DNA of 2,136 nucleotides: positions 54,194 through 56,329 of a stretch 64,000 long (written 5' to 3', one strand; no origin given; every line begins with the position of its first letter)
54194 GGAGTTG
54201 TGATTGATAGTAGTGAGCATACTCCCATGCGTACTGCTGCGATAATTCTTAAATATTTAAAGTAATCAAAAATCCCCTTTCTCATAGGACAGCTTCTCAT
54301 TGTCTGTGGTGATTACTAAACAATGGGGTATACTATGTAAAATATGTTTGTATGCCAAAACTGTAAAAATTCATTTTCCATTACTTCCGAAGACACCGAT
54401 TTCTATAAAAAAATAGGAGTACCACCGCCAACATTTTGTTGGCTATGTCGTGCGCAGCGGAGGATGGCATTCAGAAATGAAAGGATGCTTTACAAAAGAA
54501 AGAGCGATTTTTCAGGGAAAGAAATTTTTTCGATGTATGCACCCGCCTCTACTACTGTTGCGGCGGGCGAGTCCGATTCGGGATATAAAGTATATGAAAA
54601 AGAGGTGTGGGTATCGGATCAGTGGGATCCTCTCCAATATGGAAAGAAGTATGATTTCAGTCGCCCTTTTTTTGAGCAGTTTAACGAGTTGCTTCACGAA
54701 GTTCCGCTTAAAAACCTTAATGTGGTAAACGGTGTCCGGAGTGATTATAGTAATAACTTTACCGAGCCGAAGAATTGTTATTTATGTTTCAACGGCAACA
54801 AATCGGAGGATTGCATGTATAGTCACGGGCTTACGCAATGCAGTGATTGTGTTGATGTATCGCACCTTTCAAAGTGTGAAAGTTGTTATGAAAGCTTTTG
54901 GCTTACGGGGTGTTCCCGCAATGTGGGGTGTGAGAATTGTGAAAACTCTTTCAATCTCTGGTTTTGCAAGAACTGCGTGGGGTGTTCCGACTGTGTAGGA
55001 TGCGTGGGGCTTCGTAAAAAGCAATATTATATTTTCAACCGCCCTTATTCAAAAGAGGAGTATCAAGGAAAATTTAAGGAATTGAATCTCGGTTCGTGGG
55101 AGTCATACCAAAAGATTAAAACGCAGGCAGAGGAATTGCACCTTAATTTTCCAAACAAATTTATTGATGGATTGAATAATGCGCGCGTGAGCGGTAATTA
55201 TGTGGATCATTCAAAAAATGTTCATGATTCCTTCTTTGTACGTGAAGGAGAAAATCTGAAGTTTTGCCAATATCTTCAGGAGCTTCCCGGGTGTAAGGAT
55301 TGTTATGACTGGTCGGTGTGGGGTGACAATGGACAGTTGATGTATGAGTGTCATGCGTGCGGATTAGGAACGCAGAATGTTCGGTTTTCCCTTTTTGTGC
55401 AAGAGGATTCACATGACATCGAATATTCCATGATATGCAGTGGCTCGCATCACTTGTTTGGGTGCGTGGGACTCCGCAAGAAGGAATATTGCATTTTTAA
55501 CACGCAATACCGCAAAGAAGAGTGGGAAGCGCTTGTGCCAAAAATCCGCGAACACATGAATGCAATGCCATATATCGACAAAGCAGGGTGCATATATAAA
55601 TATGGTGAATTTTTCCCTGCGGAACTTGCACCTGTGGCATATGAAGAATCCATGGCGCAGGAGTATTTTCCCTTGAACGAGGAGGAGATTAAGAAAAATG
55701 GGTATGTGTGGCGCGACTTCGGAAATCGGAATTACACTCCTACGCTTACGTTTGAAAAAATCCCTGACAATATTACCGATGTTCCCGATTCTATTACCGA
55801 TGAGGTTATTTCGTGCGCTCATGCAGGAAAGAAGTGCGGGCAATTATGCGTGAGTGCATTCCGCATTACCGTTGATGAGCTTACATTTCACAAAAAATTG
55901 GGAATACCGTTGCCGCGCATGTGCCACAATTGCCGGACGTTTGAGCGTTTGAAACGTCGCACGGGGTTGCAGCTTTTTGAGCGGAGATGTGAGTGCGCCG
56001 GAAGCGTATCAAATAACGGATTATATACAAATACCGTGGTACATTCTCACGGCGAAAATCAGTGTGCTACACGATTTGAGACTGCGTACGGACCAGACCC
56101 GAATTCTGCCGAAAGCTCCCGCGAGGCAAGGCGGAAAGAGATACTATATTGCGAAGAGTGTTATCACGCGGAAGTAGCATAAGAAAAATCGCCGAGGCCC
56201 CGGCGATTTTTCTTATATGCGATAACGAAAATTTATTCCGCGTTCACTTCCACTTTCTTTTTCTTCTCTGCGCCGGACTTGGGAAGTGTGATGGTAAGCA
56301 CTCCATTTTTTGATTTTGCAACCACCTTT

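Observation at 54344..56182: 612-aa cysteine-rich, internally duplicated protein with zinc-ribbon-like ends: unrecognised architecture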

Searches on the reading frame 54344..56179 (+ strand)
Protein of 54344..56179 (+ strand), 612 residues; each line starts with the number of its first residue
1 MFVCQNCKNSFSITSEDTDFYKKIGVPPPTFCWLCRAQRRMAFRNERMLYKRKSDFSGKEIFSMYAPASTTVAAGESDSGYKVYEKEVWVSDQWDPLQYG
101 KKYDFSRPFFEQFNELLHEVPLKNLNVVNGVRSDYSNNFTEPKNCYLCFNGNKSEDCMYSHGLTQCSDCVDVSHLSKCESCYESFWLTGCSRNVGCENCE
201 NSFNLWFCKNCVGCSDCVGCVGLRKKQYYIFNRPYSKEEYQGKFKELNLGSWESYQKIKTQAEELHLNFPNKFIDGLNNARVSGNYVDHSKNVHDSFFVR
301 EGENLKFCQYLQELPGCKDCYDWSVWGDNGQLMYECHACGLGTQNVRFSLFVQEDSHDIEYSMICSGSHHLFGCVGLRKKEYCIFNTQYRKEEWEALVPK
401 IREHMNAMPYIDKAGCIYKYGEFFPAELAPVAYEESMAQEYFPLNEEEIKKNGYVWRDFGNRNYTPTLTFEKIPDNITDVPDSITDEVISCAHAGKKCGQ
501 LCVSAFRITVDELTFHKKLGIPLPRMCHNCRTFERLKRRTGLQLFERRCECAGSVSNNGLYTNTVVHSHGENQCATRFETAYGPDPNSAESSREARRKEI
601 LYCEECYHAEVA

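Call 3: search_protein_families(library=pfam, proteins=[window:54344-56179:+], max_evalue=10)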
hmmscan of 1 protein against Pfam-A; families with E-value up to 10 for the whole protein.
window:54344-56179:+ (612 aa): 1 family
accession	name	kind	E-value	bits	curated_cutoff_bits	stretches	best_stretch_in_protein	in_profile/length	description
PF13451.12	zf_Tbcl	-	0.005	17.2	24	1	2-41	5-45/48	Probable treble clef domain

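Call 4: search_protein_families(library=ncbifam, proteins=[window:54344-56179:+], max_evalue=10)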
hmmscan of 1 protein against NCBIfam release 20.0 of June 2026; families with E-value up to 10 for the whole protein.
window:54344-56179:+ (612 aa): 0 families

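Call 5: search_solved_structures(query=window:54344-56179:+, max_evalue=10)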
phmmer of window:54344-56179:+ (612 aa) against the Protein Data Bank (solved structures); distinct sequences matched with E-value up to 10: 0.

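Call 6: find_homologous_proteins(query=window:54344-56179:+)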
Query window:54344-56179:+ (612 aa): 6590 proteins with E <= 0.001 among 8000 candidates; the best 120 are listed.
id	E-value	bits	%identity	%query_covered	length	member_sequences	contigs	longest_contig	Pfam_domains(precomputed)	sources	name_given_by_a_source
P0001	0.0e+0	1480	100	100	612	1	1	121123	-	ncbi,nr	ncbi:MAG: hypothetical protein NUV53_01125 [Patescibacteria group bacterium]|nr:hypothetical protein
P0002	0.0e+0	1070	73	100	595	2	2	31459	-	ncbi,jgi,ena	-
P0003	0.0e+0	1065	71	100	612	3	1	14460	-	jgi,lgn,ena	-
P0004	0.0e+0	1053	72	99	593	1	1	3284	-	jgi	jgi:hypothetical protein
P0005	0.0e+0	1045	72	99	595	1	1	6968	-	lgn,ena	-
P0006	0.0e+0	1045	72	99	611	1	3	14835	-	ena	-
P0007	0.0e+0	1045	72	99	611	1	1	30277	-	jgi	-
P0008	0.0e+0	1013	68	100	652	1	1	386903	-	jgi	jgi:hypothetical protein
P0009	0.0e+0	1011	70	100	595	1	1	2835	-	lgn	-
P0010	0.0e+0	1010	70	99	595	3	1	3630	-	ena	-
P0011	3.6e-298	1008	69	100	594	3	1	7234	-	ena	-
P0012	4.3e-293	992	72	93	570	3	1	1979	-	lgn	-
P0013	1.8e-292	990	72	93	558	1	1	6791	-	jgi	jgi:hypothetical protein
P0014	3.3e-290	982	68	100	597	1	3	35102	-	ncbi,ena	-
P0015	1.1e-288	977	71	93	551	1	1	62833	-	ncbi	ncbi:MAG: hypothetical protein AAB652_02630 [Patescibacteria group bacterium]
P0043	3.5e-236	804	57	100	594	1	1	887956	-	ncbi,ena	-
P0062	1.5e-231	788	55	100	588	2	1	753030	-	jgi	jgi:hypothetical protein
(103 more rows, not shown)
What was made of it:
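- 54344..56182 (+): Complete gene, 612 aa plus stop. It belongs to the most widespread subfamily of the family (here called F) and is identical to an NCBI MAG protein named 'hypothetical protein NUV53_01125 [Patescibacteria group bacterium]'. 100% identical database entry and at least 6590 homologues, the best 120 mostly full length (call 6).
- More than 100 independent homologues of 570-612 aa align end to end (call 6).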

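Call 17: find_encoding_contigs(protein=P0043, flank=6000, max_places=3)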
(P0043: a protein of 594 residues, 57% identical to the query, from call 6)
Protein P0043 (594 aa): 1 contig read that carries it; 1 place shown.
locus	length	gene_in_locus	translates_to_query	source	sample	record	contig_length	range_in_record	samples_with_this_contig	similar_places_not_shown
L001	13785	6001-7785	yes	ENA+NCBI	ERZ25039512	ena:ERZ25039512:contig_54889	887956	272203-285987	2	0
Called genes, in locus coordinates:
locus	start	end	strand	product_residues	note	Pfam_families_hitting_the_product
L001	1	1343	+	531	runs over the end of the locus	PF26449:DUF8128 (weak)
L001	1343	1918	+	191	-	-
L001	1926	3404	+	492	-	PF02534:T4SS-DNA_transf (weak), PF01935:DUF87 (weak), PF10412:TrwB_AAD_bind, PF13401:AAA_22 (faint)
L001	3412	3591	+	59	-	-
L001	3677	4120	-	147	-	PF02452:PemK_toxin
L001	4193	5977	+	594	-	-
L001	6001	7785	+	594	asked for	-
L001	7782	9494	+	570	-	-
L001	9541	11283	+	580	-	-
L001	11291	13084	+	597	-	-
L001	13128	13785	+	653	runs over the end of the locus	PF02534:T4SS-DNA_transf (faint), PF01935:DUF87 (faint), PF10412:TrwB_AAD_bind, PF12696:TraG-D_C (weak), PF23477:zf_Tbcl_2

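Call 18: find_encoding_contigs(protein=P0062, flank=6000, max_places=3)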
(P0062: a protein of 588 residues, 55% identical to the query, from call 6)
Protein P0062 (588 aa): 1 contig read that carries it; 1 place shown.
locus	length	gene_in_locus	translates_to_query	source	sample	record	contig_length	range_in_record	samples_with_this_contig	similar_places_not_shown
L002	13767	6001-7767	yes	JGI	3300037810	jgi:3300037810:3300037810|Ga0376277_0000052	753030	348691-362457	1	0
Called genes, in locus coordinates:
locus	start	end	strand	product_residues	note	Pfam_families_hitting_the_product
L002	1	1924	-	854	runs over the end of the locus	PF00690:Cation_ATPase_N, PF00122:E1-E2_ATPase, PF00702:Hydrolase, PF13246:Cation_ATPase, PF00689:Cation_ATPase_C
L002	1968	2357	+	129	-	PF01588:tRNA_bind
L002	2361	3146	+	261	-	-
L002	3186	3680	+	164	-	-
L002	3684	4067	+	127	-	-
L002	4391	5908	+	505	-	-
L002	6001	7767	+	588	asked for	-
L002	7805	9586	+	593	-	-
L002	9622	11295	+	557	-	PF23477:zf_Tbcl_2 (weak)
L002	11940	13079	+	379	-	-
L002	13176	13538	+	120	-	-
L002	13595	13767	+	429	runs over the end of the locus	PF13660:DUF4147, PF05161:MOFRL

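Call 20: predict_structure(alignment_id=A1)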
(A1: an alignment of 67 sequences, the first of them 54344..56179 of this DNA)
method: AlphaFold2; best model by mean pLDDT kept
length: 612 residues; sequences in the alignment: 67
mean_pLDDT: 83.4   pTM: 0.86
mean pLDDT of the five models: 83.4, 79.3, 79.3, 78.8, 77.8
residues with pLDDT >= 90: 272; 70-90: 236; 50-70: 89; < 50: 15
segments of 3 or more residues with pLDDT < 50: 73-77, 587-596
pLDDT, mean of each block of 10 residues (from residue 1): 94 93 93 93 85 93 82 51 91 93 98 95 82 65 68 67 69 71 71 69 69 66 78 90 93 94 89 75 84 87 85 66 67 72 80 78 85 93 97 97 98 95 91 89 89 83 84 97 96 77 89 92 91 83 89 93 93 93 62 55 88 67
secondary structure, 60 per line:
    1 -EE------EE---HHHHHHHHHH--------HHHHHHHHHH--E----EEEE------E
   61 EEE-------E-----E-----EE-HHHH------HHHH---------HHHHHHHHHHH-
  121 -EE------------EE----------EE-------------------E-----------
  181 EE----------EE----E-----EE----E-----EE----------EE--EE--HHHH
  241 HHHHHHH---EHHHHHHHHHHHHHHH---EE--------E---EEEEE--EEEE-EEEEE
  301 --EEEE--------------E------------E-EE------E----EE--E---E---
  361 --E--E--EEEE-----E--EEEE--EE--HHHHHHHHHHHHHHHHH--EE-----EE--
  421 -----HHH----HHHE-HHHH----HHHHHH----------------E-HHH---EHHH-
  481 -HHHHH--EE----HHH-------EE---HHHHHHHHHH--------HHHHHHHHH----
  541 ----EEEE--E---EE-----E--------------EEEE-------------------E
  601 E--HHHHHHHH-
elements in order: H15-24 H33-42 E50-53 E60-63 H86-89 H96-99 H109-119 H237-247 H252-266 E284-288 E291-294 E296-300 E303-306 E369-372 E381-384 H391-407 H438-441 H446-451 H482-486 H510-519 H528-536 E545-548 E577-580 H604-611
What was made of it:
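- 54749..55051 (+): Solenoid module 1, aa 136-236: repeats of about 12 residues with Cys, Ser or small aliphatic residues at every third position. It ends in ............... AF2 pLDDT is 65-71 here (call 20).
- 55052..55183 (+): Helical connector, aa 237-280, beginning with YSKEEY. It is one of the least conserved stretches of the family. Helices 237-247 and 252-266 in the AF2 model (call 20).
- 55514..55804 (+): Helix plus an acidic alpha/beta region, aa 391-487, with the conserved Y-x-YGEFFP motif. Net charge -10. AF2 pLDDT 83-98 over aa 391-490 (call 20).
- AF2 predicts one compact unit with pTM 0.86 (call 20).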

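Call 25: fold_search(model_id=the predicted structure, library=pdb)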
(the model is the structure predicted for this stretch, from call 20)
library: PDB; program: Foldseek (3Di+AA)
matches with E <= 10: 62; with E <= 0.001: 0
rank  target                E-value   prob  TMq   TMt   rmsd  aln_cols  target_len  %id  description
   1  9qez_H                3.5e-02  0.12  0.07  0.18  13.3       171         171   13  Carbonic anhydrase mutant (released 2025-12-10)
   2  4eab                  9.4e-02  0.05  0.05  0.10  14.5       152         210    8  X-ray crystal structure of the H141A mutant of GDP-perosamine N-acetyl transferase from Caulobacter crescentus in comple (released 2012-04-04)
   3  7aqq_x                1.1e-01  0.11  0.07  0.16  14.2       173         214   10  Cryo-EM structure of Arabidopsis thaliana Complex-I (membrane core) (released 2021-12-08)
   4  1xhd                  2.2e-01  0.06  0.08  0.16  12.4       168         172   12  X-ray crystal structure of putative acetyltransferase, product of BC4754 gene [Bacillus cereus] (released 2004-11-02)
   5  4ihg_E                2.6e-01  0.08  0.10  0.16  18.9       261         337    8  Chasing Acyl Carrier Protein Through a Catalytic Cycle of Lipid A Production (released 2013-11-13)
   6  1thj_A                2.8e-01  0.04  0.07  0.14  12.6       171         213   10  CARBONIC ANHYDRASE FROM METHANOSARCINA (released 1996-10-14)
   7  4ihg_A                6.3e-01  0.04  0.08  0.13  17.8       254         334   11  Chasing Acyl Carrier Protein Through a Catalytic Cycle of Lipid A Production (released 2013-11-13)
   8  3ect                  6.3e-01  0.02  0.05  0.12  16.0       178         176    9  Crystal Structure of the Hexapeptide-Repeat Containing-Acetyltransferase VCA0836 from Vibrio cholerae (released 2008-09-16)
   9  5jxx_B                7.1e-01  0.05  0.10  0.17  10.1       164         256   14  Crystal structure of UDP-N-acetylglucosamine O-acyltransferase (LpxA) from Moraxella catarrhalis RH4. (released 2017-06-14)
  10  4ihh_E                7.1e-01  0.05  0.10  0.15  18.6       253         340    9  Chasing Acyl Carrier Protein Through a Catalytic Cycle of Lipid A Production (released 2013-11-13)
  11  9dqf                  7.1e-01  0.05  0.09  0.12  10.2       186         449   11  Crystal structure of bifunctional GlmU from Staphylococcus aureus NCTC 8325 complexed with acetyl CoA and citrate (released 2025-05-14)
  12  7ra4_C                7.1e-01  0.01  0.04  0.07  15.0       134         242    7  Crystal structure of Neisseria gonorrhoeae serine acetyltransferase (CysE) in complex with serine (released 2021-08-04)
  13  3nz2_J                8.8e-01  0.01  0.05  0.09  16.1       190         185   10  Crystal Structure of Hexapeptide-Repeat containing-Acetyltransferase VCA0836 Complexed with Acetyl Co Enzyme A from Vi (released 2010-08-04)
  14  3gvd_B                9.3e-01  0.01  0.04  0.07  14.6       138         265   10  Crystal Structure of Serine Acetyltransferase CysE from Yersinia pestis (released 2009-05-12)
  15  2jf2                  9.8e-01  0.07  0.09  0.17   9.7       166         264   11  Nucleotide substrate binding by UDP-N-acetylglucosamine acyltransferase (released 2007-04-24)
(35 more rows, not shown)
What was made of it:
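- On Left-handed beta-helix (hexapeptide repeat): Best Foldseek E is 0.035 with TM <= 0.2 (call 25).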

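Call 27: search_protein_representatives(alignment_id=A1)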
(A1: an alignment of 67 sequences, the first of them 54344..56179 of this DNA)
Query: 67 sequences, 594 profile positions. Proteins with E-value up to 0.001 (for the whole library): 4670; up to 1e-10: 3442; up to 1e-30: 1986. The best 150 are listed.
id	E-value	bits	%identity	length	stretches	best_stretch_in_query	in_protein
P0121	3.8e-289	976.7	-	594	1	2-593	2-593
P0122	2.4e-257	871.7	-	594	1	1-594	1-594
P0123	1.0e-226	770.5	-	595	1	2-593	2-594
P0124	5.5e-220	748.3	-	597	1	3-594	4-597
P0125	1.5e-217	740.3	-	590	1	4-594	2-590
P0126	3.4e-217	739.1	-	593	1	1-593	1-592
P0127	4.7e-212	722.1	-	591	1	3-594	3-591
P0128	9.3e-212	721.1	-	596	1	1-594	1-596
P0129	5.6e-208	708.7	-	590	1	3-594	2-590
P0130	1.9e-206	703.6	-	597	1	3-593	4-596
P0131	2.1e-205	700.1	-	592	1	3-594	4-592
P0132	3.0e-205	699.7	-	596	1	1-593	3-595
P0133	1.7e-204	697.2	-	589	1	5-594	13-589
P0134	2.1e-204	696.9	-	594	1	1-593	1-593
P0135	2.1e-204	696.9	-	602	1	2-594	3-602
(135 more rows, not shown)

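Call 28: find_related_loci(query=A1, collection=genome_contigs, flank=10000)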
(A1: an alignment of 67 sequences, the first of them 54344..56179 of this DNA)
Query A1 (612 aa) in genome_contigs; peptide patterns used: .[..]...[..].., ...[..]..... (x = any residue, [..] = any of these).
598 stretches matched a pattern (row limit reached: there are more); 564 encode a relative of the query (tblastn E <= 1e-3); the best 80 are kept; 80 distinct loci.
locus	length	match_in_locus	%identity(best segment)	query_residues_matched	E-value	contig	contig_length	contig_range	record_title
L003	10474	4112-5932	71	4-612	0e+0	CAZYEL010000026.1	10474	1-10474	MAG TPA_asm: uncultured Candidatus Saccharibacteria bacterium isolate binchicken_co227_1009 genome assembly, contig: NOD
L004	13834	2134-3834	64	3-612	0e+0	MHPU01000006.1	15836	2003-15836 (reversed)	MAG: Candidatus Staskawiczbacteria bacterium RIFOXYD1_FULL_32_13 rifoxyd1_full_scaffold_1343, whole genome shotgun seque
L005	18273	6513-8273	69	4-612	0e+0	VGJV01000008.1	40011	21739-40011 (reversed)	MAG: Candidatus Liptonbacteria bacterium isolate M_DeepCast_50m_m2_187 M_DeepCast_50m_m2_187_Ga0194121_10001466, whole g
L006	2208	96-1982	57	3-612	0e+0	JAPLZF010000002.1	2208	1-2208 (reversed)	MAG: Candidatus Staskawiczbacteria bacterium isolate LacPavin_0920_WC90_MAG_38_16 LacPavin_0920_WC90_scaffold_710539, wh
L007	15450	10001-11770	56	3-612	0e+0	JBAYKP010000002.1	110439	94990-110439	MAG: Candidatus Paceibacterota bacterium isolate SO_2016_GW1_82 scaffold00407_OW334_2016, whole genome shotgun sequence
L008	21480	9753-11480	57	4-611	0e+0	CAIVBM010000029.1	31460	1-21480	uncultured bacterium isolate AM-lipid-01-D10_bin-0933 genome assembly, contig: bin-0933:29/54, whole genome shotgun sequ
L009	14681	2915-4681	56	3-611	0e+0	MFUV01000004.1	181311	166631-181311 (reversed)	MAG: Candidatus Nomurabacteria bacterium RIFCSPLOWO2_01_FULL_39_18 rifcsplowo2_01_scaffold_279, whole genome shotgun seq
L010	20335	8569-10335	56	3-612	0e+0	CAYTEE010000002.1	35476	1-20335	MAG TPA_asm: uncultured Candidatus Saccharibacteria bacterium isolate SRP050083_co2_44 genome assembly, contig: NODE_728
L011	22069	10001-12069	55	1-611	0e+0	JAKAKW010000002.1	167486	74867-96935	MAG: bacterium isolate WY4.bin98 NODE_66_length_167486_cov_2.374309, whole genome shotgun sequence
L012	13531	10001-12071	55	3-611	0e+0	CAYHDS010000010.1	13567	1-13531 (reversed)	MAG TPA_asm: uncultured Candidatus Saccharibacteria bacterium isolate ERP119705_co10_85 genome assembly, contig: NODE_37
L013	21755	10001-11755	57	4-611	0e+0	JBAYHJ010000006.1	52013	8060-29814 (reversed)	MAG: Candidatus Paceibacterota bacterium isolate SO_2016_GW1_147 scaffold01277_OW334_2016, whole genome shotgun sequence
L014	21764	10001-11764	56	3-611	0e+0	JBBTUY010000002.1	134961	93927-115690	MAG: Patescibacteria group bacterium isolate H41-bin010_1 H41_bin010_1_000000000002, whole genome shotgun sequence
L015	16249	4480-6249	54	3-612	0e+0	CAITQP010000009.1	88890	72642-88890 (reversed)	uncultured bacterium isolate Ki1-1-6m_bin-1343 genome assembly, contig: bin-1343:09/16, whole genome shotgun sequence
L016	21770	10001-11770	54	3-612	0e+0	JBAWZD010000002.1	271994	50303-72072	MAG: bacterium isolate ELA106 MAG106_2, whole genome shotgun sequence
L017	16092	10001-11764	52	3-611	0e+0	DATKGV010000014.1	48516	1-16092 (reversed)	MAG TPA_asm: Candidatus Paceibacterota bacterium isolate SMAG_U14560 k141_27211, whole genome shotgun sequence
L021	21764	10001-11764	52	3-611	0e+0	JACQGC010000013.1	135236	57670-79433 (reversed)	MAG: Candidatus Nomurabacteria bacterium isolate NC_groundwater_1063_Pr2_B-0.1um_42_14 rattlesnake_spring_18_scaffold_14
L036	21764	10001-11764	46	4-611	1e-179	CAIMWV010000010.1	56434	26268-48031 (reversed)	MAG: Candidatus Staskawiczbacteria bacterium isolate AlinenSediments_bin-0833 genome assembly, contig: bin-0833:10/35, w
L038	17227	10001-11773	45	3-612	4e-178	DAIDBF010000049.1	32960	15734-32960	MAG TPA_asm: bacterium isolate clean1859 k141_169594, whole genome shotgun sequence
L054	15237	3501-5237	44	3-611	8e-171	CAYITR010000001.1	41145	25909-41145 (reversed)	MAG TPA_asm: uncultured Candidatus Saccharibacteria bacterium isolate ERP119705_co7_426 genome assembly, contig: NODE_71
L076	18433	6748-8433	45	4-611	2e-166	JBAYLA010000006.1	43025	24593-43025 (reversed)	MAG: Candidatus Paceibacterota bacterium isolate SO_2016_GW1_92 scaffold01672_OW334_2016, whole genome shotgun sequence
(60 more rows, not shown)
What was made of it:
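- Real and full length: at least 6590 homologues, the best 120 mostly covering 99-100% (call 6); 1986 cluster representatives (50% identity) at E<=1e-30 (call 27); 564 confirmed loci in species-representative genomes (call 28).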

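Call 29: search_protein_families(library=pfam, alignment_id=A1, max_evalue=0.1)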
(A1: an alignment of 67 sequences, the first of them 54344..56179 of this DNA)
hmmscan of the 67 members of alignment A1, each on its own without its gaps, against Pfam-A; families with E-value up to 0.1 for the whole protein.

A. member 1, window:54344-56179:+ (612 aa): 1 family
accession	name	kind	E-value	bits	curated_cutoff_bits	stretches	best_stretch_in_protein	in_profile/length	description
PF13451.12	zf_Tbcl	-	0.005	17.2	24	1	2-41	5-45/48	Probable treble clef domain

B. families by the number of members that match (of 67 scanned): 16 families
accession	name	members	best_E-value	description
PF13451.12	zf_Tbcl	20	0.0003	Probable treble clef domain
PF23477.1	zf_Tbcl_2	10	7.2e-06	Probable treble clef zinc finger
PF02596.20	DUF169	3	0.031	Uncharacterised ArCR, COG2043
PF09606.15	Med15_N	3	0.073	ARC105/Med15 mediator subunit N-terminal KIX domain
PF05584.17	Sulfolobus_pRN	2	0.012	Sulfolobus plasmid regulatory protein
PF17116.11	T9SS_plug_1st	2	0.033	Type 9 secretion system plug protein 1st domain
PF15528.11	Ntox23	1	0.012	Bacterial toxin 23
PF20355.3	DUF6650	1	0.019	Family of unknown function (DUF6650)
PF24070.1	T4_MRH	1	0.028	T4 MRH-like protein family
PF19310.4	TOP_N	1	0.031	Neurolysin/Thimet oligopeptidase, N-terminal domain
PF12104.13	Tcell_CD4_C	1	0.033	T cell CD4 receptor C terminal region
PF19416.4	Astro_VPg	1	0.045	Astrovirus VPg protein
PF15070.11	GOLGA2L5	1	0.053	Putative golgin subfamily A member 2-like protein 5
PF01248.31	Ribosomal_L7Ae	1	0.069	Ribosomal protein L7Ae/L30e/S12e/Gadd45 family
PF13717.11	Zn_ribbon_4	1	0.076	zinc-ribbon domain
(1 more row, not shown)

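Call 40: search_protein_families(library=pfam, proteins=[L054:7796-9340:+, L038:1680-2219:+, L076:12819-13400:+], max_evalue=0.01)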
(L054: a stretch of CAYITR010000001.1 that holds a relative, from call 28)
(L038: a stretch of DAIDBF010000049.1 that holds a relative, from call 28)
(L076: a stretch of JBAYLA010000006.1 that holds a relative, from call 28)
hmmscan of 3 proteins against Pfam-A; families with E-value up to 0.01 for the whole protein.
L054:7796-9340:+ (515 aa): 6 families
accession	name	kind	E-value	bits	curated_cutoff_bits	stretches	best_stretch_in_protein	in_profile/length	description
PF10412.15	TrwB_AAD_bind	-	9.2e-08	31.8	20.5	1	60-372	14-312/387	Type IV secretion-system coupling protein DNA-binding domain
PF12696.13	TraG-D_C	-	7e-06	26.4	22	1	312-374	3-70/126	TraM recognition site of TraD and TraG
PF02534.20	T4SS-DNA_transf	-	1.3e-05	24.7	20.1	1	62-353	45-347/468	Type IV secretory system Conjugative DNA transfer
PF01935.23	DUF87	-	3.7e-05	24.4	23.2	1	61-246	23-176/220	Helicase HerA, central domain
PF13401.12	AAA_22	-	7.5e-05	23.5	27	1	60-95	4-39/130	AAA domain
PF13191.12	AAA_16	-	0.0077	17.2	32.6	0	57-93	18-55/167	AAA ATPase domain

L038:1680-2219:+ (180 aa): 0 families

L076:12819-13400:+ (194 aa): 0 families
